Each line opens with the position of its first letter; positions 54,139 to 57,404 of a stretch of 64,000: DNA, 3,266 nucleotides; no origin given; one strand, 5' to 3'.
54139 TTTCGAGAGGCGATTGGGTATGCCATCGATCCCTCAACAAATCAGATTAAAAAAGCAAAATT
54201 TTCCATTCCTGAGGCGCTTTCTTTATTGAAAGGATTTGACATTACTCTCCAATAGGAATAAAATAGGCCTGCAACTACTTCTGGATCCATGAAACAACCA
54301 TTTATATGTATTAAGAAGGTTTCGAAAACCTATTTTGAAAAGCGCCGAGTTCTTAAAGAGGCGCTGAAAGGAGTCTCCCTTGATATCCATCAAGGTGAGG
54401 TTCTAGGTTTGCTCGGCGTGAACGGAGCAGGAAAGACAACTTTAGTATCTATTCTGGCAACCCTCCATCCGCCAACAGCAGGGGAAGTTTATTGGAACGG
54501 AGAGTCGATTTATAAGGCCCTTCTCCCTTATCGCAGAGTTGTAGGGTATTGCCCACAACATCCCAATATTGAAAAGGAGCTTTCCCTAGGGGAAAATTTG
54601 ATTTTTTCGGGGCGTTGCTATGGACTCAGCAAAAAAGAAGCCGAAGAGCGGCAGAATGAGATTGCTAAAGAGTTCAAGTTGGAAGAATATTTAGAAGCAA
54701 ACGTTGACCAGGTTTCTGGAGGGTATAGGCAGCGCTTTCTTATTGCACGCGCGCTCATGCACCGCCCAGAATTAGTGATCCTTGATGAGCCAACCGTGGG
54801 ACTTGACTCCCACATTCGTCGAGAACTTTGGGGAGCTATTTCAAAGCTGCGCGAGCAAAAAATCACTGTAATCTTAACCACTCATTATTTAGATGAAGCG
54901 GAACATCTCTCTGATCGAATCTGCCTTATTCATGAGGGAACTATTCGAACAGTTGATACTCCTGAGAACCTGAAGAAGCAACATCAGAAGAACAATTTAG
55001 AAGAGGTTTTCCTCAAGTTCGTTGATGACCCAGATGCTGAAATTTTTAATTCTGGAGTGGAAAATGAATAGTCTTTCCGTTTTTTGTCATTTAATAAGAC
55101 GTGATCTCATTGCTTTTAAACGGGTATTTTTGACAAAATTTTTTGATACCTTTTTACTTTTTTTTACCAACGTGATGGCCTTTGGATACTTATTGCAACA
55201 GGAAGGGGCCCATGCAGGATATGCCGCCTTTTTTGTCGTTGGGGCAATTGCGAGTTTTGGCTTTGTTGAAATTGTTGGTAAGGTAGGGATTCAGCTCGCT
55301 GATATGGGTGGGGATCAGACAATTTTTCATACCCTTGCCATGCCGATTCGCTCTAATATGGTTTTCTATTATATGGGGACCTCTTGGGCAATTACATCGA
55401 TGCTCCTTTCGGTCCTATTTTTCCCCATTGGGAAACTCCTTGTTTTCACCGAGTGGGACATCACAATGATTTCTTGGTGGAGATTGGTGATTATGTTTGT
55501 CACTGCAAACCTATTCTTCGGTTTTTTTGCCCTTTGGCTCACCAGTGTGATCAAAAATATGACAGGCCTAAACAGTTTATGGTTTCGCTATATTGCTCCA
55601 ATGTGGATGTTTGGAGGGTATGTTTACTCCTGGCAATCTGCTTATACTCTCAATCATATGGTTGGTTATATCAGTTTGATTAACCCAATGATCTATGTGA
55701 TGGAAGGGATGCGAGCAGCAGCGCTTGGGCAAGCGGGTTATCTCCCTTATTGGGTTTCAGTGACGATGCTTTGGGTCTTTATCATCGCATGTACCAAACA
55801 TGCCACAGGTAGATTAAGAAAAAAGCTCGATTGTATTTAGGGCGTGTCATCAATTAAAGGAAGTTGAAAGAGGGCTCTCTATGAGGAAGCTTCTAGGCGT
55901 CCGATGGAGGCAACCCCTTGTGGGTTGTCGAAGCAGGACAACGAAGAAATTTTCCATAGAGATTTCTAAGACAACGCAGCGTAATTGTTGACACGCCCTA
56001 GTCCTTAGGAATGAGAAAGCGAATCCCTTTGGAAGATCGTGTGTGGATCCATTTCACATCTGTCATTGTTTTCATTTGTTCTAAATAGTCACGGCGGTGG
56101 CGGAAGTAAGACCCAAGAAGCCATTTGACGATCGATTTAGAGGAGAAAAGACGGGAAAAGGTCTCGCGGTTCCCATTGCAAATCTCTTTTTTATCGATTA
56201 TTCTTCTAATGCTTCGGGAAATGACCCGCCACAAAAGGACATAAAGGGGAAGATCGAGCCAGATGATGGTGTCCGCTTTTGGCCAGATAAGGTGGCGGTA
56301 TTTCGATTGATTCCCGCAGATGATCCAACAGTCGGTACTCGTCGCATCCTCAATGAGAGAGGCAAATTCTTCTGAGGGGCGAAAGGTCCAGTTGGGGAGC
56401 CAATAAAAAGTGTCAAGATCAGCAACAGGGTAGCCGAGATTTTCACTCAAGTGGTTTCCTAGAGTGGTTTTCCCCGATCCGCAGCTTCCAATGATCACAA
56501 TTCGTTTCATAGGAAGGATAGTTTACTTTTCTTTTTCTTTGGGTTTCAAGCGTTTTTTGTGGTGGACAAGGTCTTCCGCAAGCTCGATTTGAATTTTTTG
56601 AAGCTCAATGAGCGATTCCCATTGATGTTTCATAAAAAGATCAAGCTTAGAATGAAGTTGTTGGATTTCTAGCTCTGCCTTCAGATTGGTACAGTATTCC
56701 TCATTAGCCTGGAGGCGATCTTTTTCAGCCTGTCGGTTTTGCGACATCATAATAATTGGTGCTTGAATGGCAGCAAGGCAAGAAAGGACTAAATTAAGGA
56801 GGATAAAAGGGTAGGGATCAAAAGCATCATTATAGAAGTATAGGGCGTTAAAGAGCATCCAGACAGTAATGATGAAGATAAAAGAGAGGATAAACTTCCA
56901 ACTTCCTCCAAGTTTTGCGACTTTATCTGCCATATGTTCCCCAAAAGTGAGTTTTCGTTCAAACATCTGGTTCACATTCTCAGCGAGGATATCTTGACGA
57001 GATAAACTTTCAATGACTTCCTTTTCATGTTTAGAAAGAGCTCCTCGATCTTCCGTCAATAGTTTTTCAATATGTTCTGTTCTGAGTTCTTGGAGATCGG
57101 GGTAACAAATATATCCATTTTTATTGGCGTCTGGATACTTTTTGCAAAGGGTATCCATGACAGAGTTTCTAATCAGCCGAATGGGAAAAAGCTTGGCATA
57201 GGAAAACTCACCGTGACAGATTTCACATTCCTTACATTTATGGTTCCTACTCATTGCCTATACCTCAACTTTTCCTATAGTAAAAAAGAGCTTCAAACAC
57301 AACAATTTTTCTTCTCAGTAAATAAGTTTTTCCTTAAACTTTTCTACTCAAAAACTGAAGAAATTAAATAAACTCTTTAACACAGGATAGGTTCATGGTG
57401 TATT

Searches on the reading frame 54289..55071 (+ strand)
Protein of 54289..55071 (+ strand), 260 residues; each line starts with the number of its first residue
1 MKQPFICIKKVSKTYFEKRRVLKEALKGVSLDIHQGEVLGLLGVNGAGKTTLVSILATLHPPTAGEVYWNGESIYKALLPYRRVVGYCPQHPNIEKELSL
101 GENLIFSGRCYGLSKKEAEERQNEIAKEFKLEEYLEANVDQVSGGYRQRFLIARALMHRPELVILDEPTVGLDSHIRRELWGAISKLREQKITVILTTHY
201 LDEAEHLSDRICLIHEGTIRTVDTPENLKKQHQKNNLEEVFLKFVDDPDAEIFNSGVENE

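Call 3: search_protein_families(library=pfam, proteins=[window:54289-55071:+], max_evalue=0.01)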
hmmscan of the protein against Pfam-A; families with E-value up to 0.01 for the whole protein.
window:54289-55071:+ (260 aa): 4 families
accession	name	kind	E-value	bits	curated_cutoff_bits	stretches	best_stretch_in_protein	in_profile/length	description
PF00005.33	ABC_tran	-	1.5e-34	120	25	1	26-169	1-136/137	ABC transporter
PF13304.12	AAA_21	-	8.8e-11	42.8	27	1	120-199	215-298/304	AAA domain, putative AbiEii toxin, Type IV TA system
PF00931.28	NB-ARC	-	0.0088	15.8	23.5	0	35-210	17-147/248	NB-ARC domain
PF02463.25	SMC_N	-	0.0099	15.8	40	0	123-207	121-208/220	RecF/RecN/SMC N terminal domain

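Call 20: search_protein_families(library=ncbifam, proteins=[window:54289-55071:+], max_evalue=0.001)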
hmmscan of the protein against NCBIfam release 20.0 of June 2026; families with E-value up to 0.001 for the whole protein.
window:54289-55071:+ (260 aa): 190 families (the best 25 are shown)
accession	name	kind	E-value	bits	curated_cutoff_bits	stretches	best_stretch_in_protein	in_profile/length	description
TIGR01188.1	drrA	subfamily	1.7e-67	227.9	312.45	1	24-238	7-221/302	daunorubicin resistance ABC transporter, ATP-binding protein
NF033858.1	ABC2_perm_RbbA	equivalog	2.5e-57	194.5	1050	1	25-250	281-506/909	ribosome-associated ATPase/putative transporter RbbA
TIGR03864.1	PQQ_ABC_ATP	hypoth_equivalog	3.1e-52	177.4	302.25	1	7-243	3-234/236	ABC transporter, ATP-binding subunit, PQQ-dependent alcohol dehydrogenase system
NF010060.0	PRK13537.1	equivalog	1.9e-49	168.3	521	1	4-231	14-236/314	nodulation factor ABC transporter ATP-binding protein NodI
NF010059.0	PRK13536.1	equivalog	2.8e-47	161.1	549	1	6-233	44-266/342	nodulation factor ABC transporter ATP-binding protein NodI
TIGR03522.1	GldA_ABC_ATP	equivalog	1.2e-45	156.3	402.6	1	7-246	4-237/301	gliding motility-associated ABC transporter ATP-binding subunit GldA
TIGR04521.1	ECF_ATPase_2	equivalog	7.1e-45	153.2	330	1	6-234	1-238/279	energy-coupling factor transporter ATPase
TIGR01288.1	nodI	equivalog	1.6e-43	148.8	424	1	9-239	8-233/303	nodulation factor ABC transporter ATP-binding protein NodI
NF040933.2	ABC_arch_GlcV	equivalog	1.9e-42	145.4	450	1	6-232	3-233/357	glucose ABC transporter ATP-binding protein GlcV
NF043075.1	MMSYN1_0197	equivalog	2.4e-41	141.8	550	1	6-232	3-224/341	spermidine/putrescine ABC transporter ATP-binding protein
TIGR01186.1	proV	subfamily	8.5e-41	140.3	326.6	1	22-240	5-229/363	betaine/proline/choline family ABC transporter ATP-binding protein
NF006987.0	PRK09452.1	equivalog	1.3e-40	139.3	482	1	2-231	14-238/378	spermidine/putrescine ABC transporter ATP-binding protein PotA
TIGR04406.1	LPS_export_lptB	equivalog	1.5e-40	139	240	1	9-233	5-227/239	LPS export ABC transporter ATP-binding protein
TIGR03265.1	PhnT2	equivalog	2.2e-40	139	457.7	1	4-233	3-227/353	putative 2-aminoethylphosphonate ABC transporter ATP-binding protein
TIGR00968.1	3a0106s01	subfamily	2.9e-40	138.3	342.75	1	7-232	2-222/237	sulfate ABC transporter ATP-binding protein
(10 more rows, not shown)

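Call 21: search_protein_families(library=padloc, proteins=[window:54289-55071:+], max_evalue=0.001)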
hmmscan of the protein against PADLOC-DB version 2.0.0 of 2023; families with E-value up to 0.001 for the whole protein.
window:54289-55071:+ (260 aa): 11 families
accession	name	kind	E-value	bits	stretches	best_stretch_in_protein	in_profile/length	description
PDLC04135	mad3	-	3e-32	110.6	2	127-242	249-370/374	mads_3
PDLC04140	mad8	-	3.8e-12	44.3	1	23-204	14-237/314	mads_8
PDLC02980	AriA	-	1.3e-11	43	1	125-199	221-298/304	-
PDLC02914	ATPase-Toprim_I-B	-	9.1e-09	33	1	154-202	197-246/443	-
PDLC04164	AriA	-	1.1e-08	33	1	136-199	166-231/253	-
PDLC04175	HEC-01A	-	3.4e-05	21.1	0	30-60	21-49/363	-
PDLC02982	AriAB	-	3.7e-05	20.5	1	134-203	211-281/570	-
PDLC04541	PDC-M25A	-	0.00015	19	0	27-64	14-49/380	-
PDLC02915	ATPase-Toprim_I-B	-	0.00043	17.2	0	162-199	258-294/623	-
PDLC03878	NsnB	-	0.00053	17.8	0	135-199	210-276/345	-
PDLC04033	PD-T4-4_A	-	0.00077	16.8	0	156-199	322-365/460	-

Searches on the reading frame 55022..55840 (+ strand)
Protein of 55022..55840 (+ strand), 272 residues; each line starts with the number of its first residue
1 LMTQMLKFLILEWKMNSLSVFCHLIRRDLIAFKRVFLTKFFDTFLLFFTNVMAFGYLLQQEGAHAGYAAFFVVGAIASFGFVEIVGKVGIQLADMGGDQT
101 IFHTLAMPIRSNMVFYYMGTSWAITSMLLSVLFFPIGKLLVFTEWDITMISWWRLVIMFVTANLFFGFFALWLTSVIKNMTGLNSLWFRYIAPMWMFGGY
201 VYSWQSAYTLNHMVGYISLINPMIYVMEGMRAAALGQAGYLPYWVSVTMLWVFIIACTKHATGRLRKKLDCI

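Call 3: search_protein_families(library=pfam, proteins=[window:55022-55840:+], max_evalue=0.01)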
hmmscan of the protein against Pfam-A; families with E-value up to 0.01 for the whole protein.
window:55022-55840:+ (272 aa): 2 families
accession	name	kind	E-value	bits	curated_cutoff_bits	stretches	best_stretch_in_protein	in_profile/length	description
PF01061.29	ABC2_membrane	-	2.1e-05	24.6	26.9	1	21-233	3-209/211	ABC-2 type transporter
PF12698.13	ABC2_membrane_3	-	0.00022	20.9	31.6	1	121-257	209-341/347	ABC-2 family transporter protein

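Call 20: search_protein_families(library=ncbifam, proteins=[window:55022-55840:+], max_evalue=0.001)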
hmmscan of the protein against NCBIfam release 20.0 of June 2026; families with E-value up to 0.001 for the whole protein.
window:55022-55840:+ (272 aa): 0 families

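Call 21: search_protein_families(library=padloc, proteins=[window:55022-55840:+], max_evalue=0.001)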
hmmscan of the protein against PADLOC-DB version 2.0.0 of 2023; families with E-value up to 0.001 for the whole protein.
window:55022-55840:+ (272 aa): 0 families

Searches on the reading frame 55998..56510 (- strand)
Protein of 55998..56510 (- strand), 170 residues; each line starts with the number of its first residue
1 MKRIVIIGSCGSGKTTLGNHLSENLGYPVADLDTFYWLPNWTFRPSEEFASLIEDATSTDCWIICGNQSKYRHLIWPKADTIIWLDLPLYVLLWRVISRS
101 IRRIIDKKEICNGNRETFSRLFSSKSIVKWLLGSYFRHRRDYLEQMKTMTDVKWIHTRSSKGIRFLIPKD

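Call 3: search_protein_families(library=pfam, proteins=[window:55998-56510:-], max_evalue=0.01)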
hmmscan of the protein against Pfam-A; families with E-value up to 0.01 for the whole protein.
window:55998-56510:- (170 aa): 7 families
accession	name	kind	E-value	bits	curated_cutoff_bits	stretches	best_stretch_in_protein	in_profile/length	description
PF01202.28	SKI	-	4.5e-07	30.6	22.1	1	11-35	2-26/159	Shikimate kinase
PF13238.12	AAA_18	-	1.6e-05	25.8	29.4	1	4-41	1-37/128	AAA domain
PF13521.12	AAA_28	-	0.0001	23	27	1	3-30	1-28/164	AAA domain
PF13189.12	Cytidylate_kin2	-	0.0003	21.5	28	1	4-35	2-33/176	Cytidylate kinase-like family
PF01712.25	dNK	-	0.00098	19.4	27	1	4-30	1-27/203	Deoxynucleoside kinase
PF10662.15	PduV-EutP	-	0.00099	19.4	21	1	1-23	1-23/143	Ethanolamine utilisation - propanediol utilisation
PF20720.3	nSTAND3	-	0.0087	16.2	27.2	0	4-23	20-39/155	Novel STAND NTPase 3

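Call 66: search_protein_families(library=ncbifam, proteins=[window:55998-56510:-], max_evalue=0.00001)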
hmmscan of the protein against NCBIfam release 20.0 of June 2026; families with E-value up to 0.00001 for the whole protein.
window:55998-56510:- (170 aa): 3 families
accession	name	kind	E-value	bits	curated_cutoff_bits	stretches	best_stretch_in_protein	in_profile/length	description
NF005994.0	PRK08118.1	equivalog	3.1e-27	95.7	215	1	1-163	1-160/172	DNA topology modulation protein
NF004861.0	PRK06217.1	equivalog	3e-17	62.6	203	1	1-108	1-113/183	hypothetical protein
NF005576.0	PRK07261.1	equivalog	5.2e-15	55.6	224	1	3-148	2-145/171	DNA topology modulation protein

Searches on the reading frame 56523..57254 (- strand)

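Call 3: search_protein_families(library=pfam, proteins=[window:56523-57254:-], max_evalue=0.01)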
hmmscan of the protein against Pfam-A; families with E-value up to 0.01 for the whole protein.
window:56523-57254:- (243 aa): 1 family
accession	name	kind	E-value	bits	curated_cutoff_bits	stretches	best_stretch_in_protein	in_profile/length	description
PF06210.16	DUF1003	-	2.5e-39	134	27.4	1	116-215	1-100/103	Protein of unknown function (DUF1003)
